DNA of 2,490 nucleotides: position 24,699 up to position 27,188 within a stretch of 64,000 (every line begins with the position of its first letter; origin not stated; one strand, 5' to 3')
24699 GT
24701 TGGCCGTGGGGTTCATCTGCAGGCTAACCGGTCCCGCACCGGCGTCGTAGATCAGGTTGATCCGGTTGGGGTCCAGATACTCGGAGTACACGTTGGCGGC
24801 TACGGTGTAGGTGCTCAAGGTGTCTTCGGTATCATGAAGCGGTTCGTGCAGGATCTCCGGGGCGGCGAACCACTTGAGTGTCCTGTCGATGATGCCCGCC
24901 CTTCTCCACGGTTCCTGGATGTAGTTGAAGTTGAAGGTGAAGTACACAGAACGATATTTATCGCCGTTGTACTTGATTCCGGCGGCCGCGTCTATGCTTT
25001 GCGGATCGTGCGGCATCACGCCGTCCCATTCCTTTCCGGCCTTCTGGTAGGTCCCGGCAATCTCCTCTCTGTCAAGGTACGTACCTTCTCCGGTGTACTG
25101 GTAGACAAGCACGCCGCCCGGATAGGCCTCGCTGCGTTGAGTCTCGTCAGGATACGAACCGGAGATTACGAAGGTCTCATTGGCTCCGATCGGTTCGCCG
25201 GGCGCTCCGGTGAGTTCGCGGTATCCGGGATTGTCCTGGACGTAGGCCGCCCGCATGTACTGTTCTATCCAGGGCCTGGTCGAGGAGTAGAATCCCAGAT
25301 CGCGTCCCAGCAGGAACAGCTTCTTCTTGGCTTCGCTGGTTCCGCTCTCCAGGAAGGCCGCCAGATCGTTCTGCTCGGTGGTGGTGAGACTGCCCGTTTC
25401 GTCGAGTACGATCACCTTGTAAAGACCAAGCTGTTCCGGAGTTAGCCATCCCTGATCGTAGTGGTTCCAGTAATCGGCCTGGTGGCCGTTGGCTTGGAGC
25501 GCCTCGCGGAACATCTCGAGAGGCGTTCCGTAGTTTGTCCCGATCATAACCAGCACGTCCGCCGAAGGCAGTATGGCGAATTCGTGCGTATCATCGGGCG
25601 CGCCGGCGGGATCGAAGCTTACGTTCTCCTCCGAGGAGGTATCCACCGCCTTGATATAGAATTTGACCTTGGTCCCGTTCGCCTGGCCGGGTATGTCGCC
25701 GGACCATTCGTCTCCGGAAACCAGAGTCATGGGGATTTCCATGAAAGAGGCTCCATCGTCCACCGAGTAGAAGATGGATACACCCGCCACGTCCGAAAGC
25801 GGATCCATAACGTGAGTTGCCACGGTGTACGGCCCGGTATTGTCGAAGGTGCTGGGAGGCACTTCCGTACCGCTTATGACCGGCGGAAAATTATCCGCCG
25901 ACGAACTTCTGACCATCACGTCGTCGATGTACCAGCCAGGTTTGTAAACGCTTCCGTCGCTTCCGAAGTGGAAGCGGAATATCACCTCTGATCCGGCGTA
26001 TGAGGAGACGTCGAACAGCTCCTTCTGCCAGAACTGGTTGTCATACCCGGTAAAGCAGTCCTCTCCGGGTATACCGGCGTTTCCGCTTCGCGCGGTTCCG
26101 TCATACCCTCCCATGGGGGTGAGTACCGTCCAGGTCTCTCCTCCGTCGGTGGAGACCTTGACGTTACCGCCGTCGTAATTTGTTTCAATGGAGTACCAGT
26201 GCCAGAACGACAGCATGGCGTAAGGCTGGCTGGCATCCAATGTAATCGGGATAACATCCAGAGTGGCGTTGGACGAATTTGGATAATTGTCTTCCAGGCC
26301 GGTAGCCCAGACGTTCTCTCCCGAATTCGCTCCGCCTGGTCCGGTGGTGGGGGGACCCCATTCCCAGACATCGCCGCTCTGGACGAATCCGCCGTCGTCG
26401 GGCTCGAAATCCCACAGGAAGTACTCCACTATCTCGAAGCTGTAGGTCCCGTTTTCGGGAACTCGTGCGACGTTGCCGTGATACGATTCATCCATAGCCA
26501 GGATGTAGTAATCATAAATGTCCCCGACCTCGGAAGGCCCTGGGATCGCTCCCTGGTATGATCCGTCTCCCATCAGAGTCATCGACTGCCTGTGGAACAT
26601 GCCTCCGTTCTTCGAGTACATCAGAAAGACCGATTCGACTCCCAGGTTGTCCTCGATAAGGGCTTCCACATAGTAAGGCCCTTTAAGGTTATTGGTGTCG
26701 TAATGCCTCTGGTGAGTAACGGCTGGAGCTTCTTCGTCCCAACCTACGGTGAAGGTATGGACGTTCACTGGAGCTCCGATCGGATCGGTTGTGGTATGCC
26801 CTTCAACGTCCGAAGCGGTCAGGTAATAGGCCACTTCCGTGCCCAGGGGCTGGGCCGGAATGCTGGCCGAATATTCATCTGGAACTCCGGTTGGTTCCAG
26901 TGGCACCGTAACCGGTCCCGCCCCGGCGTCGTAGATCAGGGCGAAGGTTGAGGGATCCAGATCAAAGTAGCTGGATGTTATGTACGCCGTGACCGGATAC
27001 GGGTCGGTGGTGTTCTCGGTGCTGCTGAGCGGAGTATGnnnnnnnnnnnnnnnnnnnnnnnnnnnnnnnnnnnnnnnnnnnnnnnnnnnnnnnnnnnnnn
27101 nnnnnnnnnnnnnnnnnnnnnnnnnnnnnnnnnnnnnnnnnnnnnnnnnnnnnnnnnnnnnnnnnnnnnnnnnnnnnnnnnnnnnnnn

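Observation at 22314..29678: Giant 2454-aa subtilisin T9SS cargo with an ancient in-frame tandem duplication of a ~730-aa multidomain module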

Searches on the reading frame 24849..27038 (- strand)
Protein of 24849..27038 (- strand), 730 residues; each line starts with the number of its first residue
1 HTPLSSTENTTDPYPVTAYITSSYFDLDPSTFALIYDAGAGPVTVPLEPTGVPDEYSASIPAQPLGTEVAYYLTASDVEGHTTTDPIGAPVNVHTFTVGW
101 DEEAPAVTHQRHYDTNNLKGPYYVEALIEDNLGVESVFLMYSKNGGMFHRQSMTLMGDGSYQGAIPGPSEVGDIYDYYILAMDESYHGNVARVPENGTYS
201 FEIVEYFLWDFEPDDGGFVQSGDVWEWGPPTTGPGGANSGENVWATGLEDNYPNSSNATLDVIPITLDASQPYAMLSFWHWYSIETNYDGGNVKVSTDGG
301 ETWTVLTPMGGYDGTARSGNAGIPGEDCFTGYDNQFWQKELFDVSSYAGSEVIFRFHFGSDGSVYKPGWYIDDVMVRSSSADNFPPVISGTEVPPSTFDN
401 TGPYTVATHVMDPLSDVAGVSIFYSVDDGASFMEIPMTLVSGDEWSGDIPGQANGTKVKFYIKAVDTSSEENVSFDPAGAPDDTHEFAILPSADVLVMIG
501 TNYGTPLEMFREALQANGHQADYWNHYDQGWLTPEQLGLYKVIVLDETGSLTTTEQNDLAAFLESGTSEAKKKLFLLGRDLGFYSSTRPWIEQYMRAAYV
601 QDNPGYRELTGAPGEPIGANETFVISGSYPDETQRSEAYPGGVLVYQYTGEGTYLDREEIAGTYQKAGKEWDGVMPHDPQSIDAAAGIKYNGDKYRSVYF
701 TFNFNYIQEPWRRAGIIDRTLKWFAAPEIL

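Call 13: search_solved_structures(query=window:24849-27038:-, max_evalue=1)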
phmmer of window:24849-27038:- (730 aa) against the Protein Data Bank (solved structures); distinct sequences matched with E-value up to 1: 2.
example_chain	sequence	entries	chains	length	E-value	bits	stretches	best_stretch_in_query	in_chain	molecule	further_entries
6i0x_A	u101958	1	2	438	0.085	14.5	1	414-490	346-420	Peptidylarginine deiminase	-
5ak7_A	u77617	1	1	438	0.091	14.4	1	414-488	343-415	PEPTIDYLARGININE DEIMINASE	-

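Call 22: search_protein_representatives(protein=window:24849-27038:-)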
Query: 730 residues. Proteins with E-value up to 0.001 (for the whole library): 9509; up to 1e-10: 3832; up to 1e-30: 722. The best 150 are listed.
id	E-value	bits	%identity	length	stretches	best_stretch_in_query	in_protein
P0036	0.0e+00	1784.8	54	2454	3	1-729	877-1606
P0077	0.0e+00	1205.6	43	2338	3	1-729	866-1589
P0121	0.0e+00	1091.3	55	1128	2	1-725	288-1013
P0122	3.2e-149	515.3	48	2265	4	207-379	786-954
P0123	1.1e-147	510.3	36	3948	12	200-387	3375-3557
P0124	5.4e-129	448.4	41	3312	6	195-390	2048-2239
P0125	2.9e-122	426.2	49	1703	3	198-377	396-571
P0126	4.0e-122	425.7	47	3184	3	206-381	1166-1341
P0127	2.4e-120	419.8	34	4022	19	52-204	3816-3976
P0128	8.6e-120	418.0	43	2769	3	154-387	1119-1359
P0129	8.1e-118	411.5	33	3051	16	77-202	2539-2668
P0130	7.1e-111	388.5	40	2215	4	206-379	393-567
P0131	3.6e-102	359.7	53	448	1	331-666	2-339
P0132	6.2e-102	358.9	36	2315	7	216-378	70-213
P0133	8.3e-102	358.5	38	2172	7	204-384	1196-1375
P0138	8.7e-93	328.7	43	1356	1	1-490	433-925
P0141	2.6e-90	320.5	40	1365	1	4-498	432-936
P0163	1.5e-73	265.1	37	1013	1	1-507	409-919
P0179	1.9e-69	251.5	45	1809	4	207-380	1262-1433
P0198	1.4e-62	228.8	34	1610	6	205-383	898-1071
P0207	1.5e-60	222.1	47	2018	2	205-376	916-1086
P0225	6.5e-59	216.7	36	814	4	420-650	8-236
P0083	7.1e-57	209.9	29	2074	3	2-495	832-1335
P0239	2.9e-56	207.9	33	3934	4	222-723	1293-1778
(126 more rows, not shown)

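Call 23: predict_structure(alignment_id=A1)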
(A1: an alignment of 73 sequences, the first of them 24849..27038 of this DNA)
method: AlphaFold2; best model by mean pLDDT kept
length: 730 residues; sequences in the alignment: 73
mean_pLDDT: 89.9   pTM: 0.65
mean pLDDT of the five models: 89.9, 89.8, 88.8, 87.4, 87.2
residues with pLDDT >= 90: 479; 70-90: 216; 50-70: 34; < 50: 1
segments of 3 or more residues with pLDDT < 50: none
pLDDT, mean of each block of 10 residues (from residue 1): 83 92 90 94 95 94 89 94 92 85 86 89 92 90 95 93 93 96 83 92 93 94 91 82 91 91 92 91 89 95 93 89 94 81 92 96 81 93 87 92 94 88 94 96 95 94 93 90 92 94 81 92 92 96 93 96 94 94 90 95 85 90 85 94 91 66 68 59 90 96 89 94 84
secondary structure, 60 per line:
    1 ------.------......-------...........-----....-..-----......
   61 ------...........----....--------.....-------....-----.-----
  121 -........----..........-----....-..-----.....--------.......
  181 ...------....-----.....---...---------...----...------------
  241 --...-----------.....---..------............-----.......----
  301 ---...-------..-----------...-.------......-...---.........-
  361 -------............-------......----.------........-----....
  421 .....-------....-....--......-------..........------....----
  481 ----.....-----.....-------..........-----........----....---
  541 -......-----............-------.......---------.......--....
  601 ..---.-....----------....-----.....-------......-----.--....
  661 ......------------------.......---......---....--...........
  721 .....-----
elements in order (helices of 4 or more, strands of 3 or more residues): E14-19 E27-37 E43-46 E55-60 E67-77 E82-85 E94-98 E106-109 E122-129 E134-143 E149-152 E161-165 E174-183 E190-193 E199-203 E207-209 E219-221 E226-228 E243-245 E257-261 E273-284 E290-296 E304-306 E327-329 E338-343 E351-359 E368-379 E387-392 E404-411 E417-425 E433-436 E438-441 E444-449 E457-466 E473-476 E485-489 E495-499 H507-516 E522-525 H526-529 H534-537 E542-547 H553-564 E572-578 H588-594 E597-602 E608-611 E622-625 E631-635 E643-648 H657-666 E685-691 E695-700 H710-725

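Call 28: search_protein_families(library=pfam, proteins=[P0138, P0141, P0163, P0122, P0225], max_evalue=0.001)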
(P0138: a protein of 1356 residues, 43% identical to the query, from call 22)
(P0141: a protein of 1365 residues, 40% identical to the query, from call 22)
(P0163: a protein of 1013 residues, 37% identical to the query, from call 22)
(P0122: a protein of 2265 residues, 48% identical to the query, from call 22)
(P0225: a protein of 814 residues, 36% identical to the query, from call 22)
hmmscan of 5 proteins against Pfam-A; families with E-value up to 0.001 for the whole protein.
P0138 (1356 aa): 4 families
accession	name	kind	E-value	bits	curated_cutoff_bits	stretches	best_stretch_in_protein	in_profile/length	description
PF00246.29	Peptidase_M14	-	5e-70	236.8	21.6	1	110-412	3-284/286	Zinc carboxypeptidase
PF18962.6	Por_Secre_tail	-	1.7e-05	25.4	27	1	1273-1353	2-74/75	Secretion system C-terminal sorting domain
PF13860.13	FlgD_ig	-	0.00017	21.9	27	1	1290-1342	22-74/79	FlgD Ig-like domain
PF13585.12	CHU_C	-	0.00061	20.3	27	0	1287-1343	23-72/86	CHU_C Type IX secretion signal domain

P0141 (1365 aa): 4 families
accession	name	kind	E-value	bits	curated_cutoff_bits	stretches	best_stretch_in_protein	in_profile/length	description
PF00246.29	Peptidase_M14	-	1.1e-69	235.6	21.6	1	109-410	1-283/286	Zinc carboxypeptidase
PF13860.13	FlgD_ig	-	4.6e-09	36.6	27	1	1290-1352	12-75/79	FlgD Ig-like domain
PF18962.6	Por_Secre_tail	-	2.7e-07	31.2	27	1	1282-1358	2-70/75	Secretion system C-terminal sorting domain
PF20773.4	InhA-like_MAM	-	5.5e-07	29.7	26.9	1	696-819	50-162/191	Immune inhibitor A-like, MAM domain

P0163 (1013 aa): 4 families
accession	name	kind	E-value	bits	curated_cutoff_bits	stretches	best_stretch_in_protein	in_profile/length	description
PF00246.29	Peptidase_M14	-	6.9e-70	236.3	21.6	1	104-388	1-284/286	Zinc carboxypeptidase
PF13860.13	FlgD_ig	-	1.1e-08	35.4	27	1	950-999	25-74/79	FlgD Ig-like domain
PF20773.4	InhA-like_MAM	-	7.3e-05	22.8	26.9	1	671-794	52-163/191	Immune inhibitor A-like, MAM domain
PF18962.6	Por_Secre_tail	-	7.9e-05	23.3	27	1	927-1009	2-73/75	Secretion system C-terminal sorting domain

P0122 (2265 aa): 12 families
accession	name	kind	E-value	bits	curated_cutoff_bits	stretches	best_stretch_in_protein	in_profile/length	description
PF20773.4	InhA-like_MAM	-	1.1e-42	146.2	26.9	4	1578-1683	62-162/191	Immune inhibitor A-like, MAM domain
PF13620.12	CarboxypepD_reg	-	7.5e-29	100.3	32.3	3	208-284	2-81/82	Carboxypeptidase regulatory-like domain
PF21471.3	Reelin_subrepeat-B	-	1.5e-18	67.2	27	1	1210-1322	26-127/127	Reelin subrepeat B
PF13715.12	CarbopepD_reg_2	-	4.7e-17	62.2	32.2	1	209-285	2-77/88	CarboxypepD_reg-like domain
PF13860.13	FlgD_ig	-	4.4e-10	39.8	27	1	2194-2246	16-69/79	FlgD Ig-like domain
PF17802.7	SpaA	-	2e-06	28.3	23.1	0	213-279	8-83/91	Prealbumin-like fold domain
PF08308.17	PEGA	-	3.9e-06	27.1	20.8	0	1088-1121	28-61/71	PEGA domain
PF18962.6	Por_Secre_tail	-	1.1e-05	26.1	27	1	2182-2262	2-74/75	Secretion system C-terminal sorting domain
PF17210.9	SdrD_B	-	4.6e-05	24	29.7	1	215-260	18-66/112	SdrD B-like domain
PF02012.26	BNR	-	0.00015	21.7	27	0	485-494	2-11/12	BNR/Asp-box repeat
PF13585.12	CHU_C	-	0.0002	21.8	27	1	2199-2252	26-72/86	CHU_C Type IX secretion signal domain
PF14686.12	fn3_3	-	0.00028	21.1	24.4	0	1067-1106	15-56/75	Polysaccharide lyase family 4, domain II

P0225 (814 aa): 0 families

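Call 56: find_related_loci(query=A1, collection=genome_contigs, flank=3000)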
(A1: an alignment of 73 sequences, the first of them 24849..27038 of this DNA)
Query A1 (730 aa) in genome_contigs; peptide patterns used: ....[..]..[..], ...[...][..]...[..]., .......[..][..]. (x = any residue, [..] = any of these).
598 stretches matched a pattern (row limit reached: there are more); 32 encode a relative of the query (tblastn E <= 1e-3); 31 distinct loci.
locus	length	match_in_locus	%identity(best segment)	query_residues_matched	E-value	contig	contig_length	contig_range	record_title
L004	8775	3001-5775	67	1-730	0e+0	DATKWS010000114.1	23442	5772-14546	MAG TPA_asm: Patescibacteria group bacterium isolate SMAG_U14169 k141_4952269, whole genome shotgun sequence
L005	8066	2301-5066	65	1-730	0e+0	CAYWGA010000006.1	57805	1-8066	MAG TPA_asm: uncultured bacterium isolate SRP155585_co1_221 genome assembly, contig: NODE_100_length_57805_cov_8.651671,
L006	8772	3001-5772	65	1-730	0e+0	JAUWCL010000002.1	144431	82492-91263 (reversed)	MAG: Candidatus Krumholzibacteriota bacterium isolate CSMAG_2137 CSMAG_2137_k141_1152437_length_144431_cov_33.7261, whol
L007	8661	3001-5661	70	1-730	0e+0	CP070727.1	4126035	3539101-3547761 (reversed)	MAG: bacterium isolate bin44 chromosome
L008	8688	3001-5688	62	1-730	0e+0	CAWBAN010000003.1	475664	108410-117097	MAG: uncultured bacterium isolate MFD02979.bin.1.41 genome assembly, contig: contig_60646, whole genome shotgun sequence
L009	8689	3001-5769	60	1-730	0e+0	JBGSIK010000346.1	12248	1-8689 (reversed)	MAG: Candidatus Krumholzibacteriia bacterium isolate JTS-AC129 k141_3864285, whole genome shotgun sequence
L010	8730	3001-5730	59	1-730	0e+0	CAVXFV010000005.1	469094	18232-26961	MAG: Candidatus Latescibacteria bacterium isolate MFD02416.bin.2.66 genome assembly, contig: contig_36747, whole genome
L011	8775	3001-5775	58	1-730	0e+0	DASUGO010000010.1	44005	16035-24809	MAG TPA_asm: Candidatus Krumholzibacteriia bacterium isolate SMAG_U1407 k141_1949351, whole genome shotgun sequence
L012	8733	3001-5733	66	1-730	0e+0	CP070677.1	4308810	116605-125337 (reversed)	MAG: Candidatus Latescibacterota bacterium isolate bin70 chromosome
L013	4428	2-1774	61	141-730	0e+0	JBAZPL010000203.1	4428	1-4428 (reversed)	MAG: Candidatus Krumholzibacteriia bacterium isolate SO_2017_SWC_29 scaffold_16442_c1_LP-4_2017, whole genome shotgun se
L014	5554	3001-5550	58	1-729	0e+0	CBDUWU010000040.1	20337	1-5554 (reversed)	MAG TPA_asm: uncultured bacterium isolate SRR22302368_binner13_Refined_37 genome assembly, contig: ERZ25747235.770, whol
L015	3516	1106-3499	52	1-729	0e+0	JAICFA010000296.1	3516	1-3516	MAG: Candidatus Krumholzibacteriia bacterium isolate BD_ISSM_2_bin.43 k141_3441615_length_3516_cov_6.0000, whole genome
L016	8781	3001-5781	62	1-730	0e+0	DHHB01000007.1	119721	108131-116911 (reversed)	MAG TPA_asm: bacterium UBP1_UBA4783 isolate UBA4783 UBA4783_contig_45, whole genome shotgun sequence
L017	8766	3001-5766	55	1-730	0e+0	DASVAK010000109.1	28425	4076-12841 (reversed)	MAG TPA_asm: Candidatus Krumholzibacteriia bacterium isolate SMAG_U1949 k141_524121, whole genome shotgun sequence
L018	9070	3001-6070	35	12-730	2e-112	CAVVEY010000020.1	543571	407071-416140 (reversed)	MAG: uncultured bacterium isolate MFD04716.bin.2.236 genome assembly, contig: contig_7672, whole genome shotgun sequence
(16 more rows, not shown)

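Call 88: search_protein_families(library=pfam, proteins=[P0239], max_evalue=0.0001)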
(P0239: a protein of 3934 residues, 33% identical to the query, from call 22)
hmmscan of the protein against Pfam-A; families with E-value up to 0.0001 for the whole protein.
P0239 (3934 aa): 8 families
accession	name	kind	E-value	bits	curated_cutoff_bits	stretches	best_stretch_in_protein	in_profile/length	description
PF00082.27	Peptidase_S8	-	1.8e-52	178.9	21.8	1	254-555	1-288/288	Subtilase family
PF13205.12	Big_5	-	2.9e-43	147.3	23.6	3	3768-3865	1-105/105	Bacterial Ig-like domain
PF13570.13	Beta-prop_ACSF4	-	5.5e-37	128.3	133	2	3227-3431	77-285/329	Beta-alanine-activating enzyme, beta-propeller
PF13360.13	PQQ_2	-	2.8e-26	93.1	27.6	2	3343-3558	2-222/233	Outer membrane protein assembly factor BamB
PF20773.4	InhA-like_MAM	-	4e-18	66.1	26.9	1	1333-1456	52-172/191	Immune inhibitor A-like, MAM domain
PF25292.1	Beta-prop_CGLA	-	3.3e-11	43.7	26.8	0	3302-3362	8-72/316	Lambda-carrageenase beta-propeller domain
PF21471.3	Reelin_subrepeat-B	-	1e-09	38.7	27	0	1363-1446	59-126/127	Reelin subrepeat B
PF10633.15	NPCBM_assoc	-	7e-05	23.4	24.4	0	1513-1540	45-72/78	NPCBM-associated, NEW3 domain of alpha-galactosidase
